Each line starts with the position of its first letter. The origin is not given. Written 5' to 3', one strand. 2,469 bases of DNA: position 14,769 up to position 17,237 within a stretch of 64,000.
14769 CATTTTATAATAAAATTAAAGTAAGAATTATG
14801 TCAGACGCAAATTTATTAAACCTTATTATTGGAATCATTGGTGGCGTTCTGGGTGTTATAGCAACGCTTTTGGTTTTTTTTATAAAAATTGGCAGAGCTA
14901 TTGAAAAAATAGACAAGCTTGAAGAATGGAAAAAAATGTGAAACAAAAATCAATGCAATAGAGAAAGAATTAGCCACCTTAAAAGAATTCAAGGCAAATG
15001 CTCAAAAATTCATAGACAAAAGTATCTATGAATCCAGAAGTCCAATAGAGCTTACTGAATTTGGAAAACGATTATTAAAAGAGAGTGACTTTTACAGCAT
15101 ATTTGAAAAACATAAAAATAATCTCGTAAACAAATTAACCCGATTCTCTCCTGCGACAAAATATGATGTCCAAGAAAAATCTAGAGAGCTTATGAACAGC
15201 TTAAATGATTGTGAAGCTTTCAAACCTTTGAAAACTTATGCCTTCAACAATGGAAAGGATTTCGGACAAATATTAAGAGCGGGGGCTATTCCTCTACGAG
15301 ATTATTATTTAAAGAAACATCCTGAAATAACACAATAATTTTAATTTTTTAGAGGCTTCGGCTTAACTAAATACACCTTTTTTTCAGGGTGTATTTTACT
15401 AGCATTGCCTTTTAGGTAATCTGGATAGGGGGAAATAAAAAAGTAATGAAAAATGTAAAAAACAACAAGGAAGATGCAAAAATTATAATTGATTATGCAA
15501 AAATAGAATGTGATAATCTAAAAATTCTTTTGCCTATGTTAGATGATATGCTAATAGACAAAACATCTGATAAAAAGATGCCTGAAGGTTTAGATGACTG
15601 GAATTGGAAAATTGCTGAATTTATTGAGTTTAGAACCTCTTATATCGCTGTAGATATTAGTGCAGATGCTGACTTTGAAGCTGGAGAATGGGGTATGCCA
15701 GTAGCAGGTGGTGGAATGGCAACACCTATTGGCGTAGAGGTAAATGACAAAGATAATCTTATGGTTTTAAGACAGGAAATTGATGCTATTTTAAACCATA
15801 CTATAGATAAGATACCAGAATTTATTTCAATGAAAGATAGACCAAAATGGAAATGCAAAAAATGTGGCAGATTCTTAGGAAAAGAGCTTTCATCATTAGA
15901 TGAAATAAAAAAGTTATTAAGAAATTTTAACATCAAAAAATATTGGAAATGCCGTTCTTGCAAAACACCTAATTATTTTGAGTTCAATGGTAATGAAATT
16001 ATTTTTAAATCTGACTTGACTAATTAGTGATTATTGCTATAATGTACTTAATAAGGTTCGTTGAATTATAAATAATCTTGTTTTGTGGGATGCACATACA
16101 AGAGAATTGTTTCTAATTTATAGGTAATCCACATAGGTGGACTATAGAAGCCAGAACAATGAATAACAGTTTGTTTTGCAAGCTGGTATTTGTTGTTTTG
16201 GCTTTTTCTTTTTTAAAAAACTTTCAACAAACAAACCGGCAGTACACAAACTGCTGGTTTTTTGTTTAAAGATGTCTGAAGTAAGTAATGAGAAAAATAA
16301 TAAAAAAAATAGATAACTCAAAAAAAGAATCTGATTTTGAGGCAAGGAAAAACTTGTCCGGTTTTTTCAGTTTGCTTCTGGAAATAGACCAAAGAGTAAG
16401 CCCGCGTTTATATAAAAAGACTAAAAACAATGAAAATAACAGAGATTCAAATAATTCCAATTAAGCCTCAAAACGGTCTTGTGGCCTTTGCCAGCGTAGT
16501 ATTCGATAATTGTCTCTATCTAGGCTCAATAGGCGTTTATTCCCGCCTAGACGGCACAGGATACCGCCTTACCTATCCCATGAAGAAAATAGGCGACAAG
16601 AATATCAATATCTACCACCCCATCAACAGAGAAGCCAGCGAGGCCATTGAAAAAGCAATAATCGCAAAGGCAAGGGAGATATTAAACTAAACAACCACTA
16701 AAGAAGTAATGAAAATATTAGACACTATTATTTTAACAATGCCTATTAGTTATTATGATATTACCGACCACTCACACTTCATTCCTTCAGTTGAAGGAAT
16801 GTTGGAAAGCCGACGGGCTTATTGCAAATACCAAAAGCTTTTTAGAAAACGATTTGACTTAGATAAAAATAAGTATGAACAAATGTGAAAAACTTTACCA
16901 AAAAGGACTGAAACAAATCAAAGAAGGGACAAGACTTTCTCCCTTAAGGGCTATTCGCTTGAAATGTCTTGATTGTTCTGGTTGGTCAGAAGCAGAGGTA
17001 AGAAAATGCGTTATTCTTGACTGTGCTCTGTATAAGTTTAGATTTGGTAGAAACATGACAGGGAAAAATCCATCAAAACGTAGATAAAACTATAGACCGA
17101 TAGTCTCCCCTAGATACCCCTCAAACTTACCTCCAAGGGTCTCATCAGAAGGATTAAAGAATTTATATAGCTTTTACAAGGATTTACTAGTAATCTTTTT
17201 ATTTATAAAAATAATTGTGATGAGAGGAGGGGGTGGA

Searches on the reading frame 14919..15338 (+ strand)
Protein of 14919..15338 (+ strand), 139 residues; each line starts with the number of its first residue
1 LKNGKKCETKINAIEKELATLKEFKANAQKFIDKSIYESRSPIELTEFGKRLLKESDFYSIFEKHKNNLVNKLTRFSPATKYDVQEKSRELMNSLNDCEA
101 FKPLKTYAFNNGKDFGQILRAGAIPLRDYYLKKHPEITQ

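Call 5: search_protein_families(library=pfam, proteins=[window:14919-15338:+], max_evalue=1)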
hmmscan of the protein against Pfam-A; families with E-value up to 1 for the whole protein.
window:14919-15338:+ (139 aa): 0 families

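Call 10: search_protein_families(library=phrogs, proteins=[window:14919-15338:+], max_evalue=1)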
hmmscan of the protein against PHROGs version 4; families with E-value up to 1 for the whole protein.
window:14919-15338:+ (139 aa): 2 families
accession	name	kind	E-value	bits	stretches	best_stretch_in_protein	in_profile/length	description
phrog_1296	-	lysis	0.062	14.3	1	6-50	31-75/93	holin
phrog_20986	-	unknown function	0.33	12.3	1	2-20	39-57/62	-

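Call 11: search_protein_families(library=ncbifam, proteins=[window:14919-15338:+], max_evalue=1)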
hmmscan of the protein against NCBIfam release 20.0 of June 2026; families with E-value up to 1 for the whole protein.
window:14919-15338:+ (139 aa): 1 family
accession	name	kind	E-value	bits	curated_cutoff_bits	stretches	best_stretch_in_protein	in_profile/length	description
NF041437.1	TfpZ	superfamily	0.08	12.6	200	1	13-108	120-217/240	TfpX/TfpZ family type IV pilin accessory protein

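Call 71: search_protein_families(library=padloc, proteins=[window:14919-15338:+], max_evalue=0.001)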
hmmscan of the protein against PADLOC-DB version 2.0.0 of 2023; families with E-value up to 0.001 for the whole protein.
window:14919-15338:+ (139 aa): 0 families

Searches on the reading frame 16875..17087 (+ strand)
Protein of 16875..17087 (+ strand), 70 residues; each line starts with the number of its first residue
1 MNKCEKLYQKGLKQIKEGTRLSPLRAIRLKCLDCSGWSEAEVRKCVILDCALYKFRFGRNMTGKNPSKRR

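Call 5: search_protein_families(library=pfam, proteins=[window:16875-17087:+], max_evalue=1)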
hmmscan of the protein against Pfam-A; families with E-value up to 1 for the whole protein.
window:16875-17087:+ (70 aa): 1 family
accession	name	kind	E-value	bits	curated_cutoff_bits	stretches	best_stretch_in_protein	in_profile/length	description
PF24525.1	TTC3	-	0.077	12.8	27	1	1-31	216-246/250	TTC3, helical domain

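Call 10: search_protein_families(library=phrogs, proteins=[window:16875-17087:+], max_evalue=1)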
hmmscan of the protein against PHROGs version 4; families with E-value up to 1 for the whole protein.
window:16875-17087:+ (70 aa): 1 family
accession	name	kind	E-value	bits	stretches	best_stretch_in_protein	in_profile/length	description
phrog_38537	-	tail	0.55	9.8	1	30-67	153-189/611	tail fiber protein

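Call 11: search_protein_families(library=ncbifam, proteins=[window:16875-17087:+], max_evalue=1)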
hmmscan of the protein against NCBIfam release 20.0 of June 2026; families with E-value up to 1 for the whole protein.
window:16875-17087:+ (70 aa): 0 families
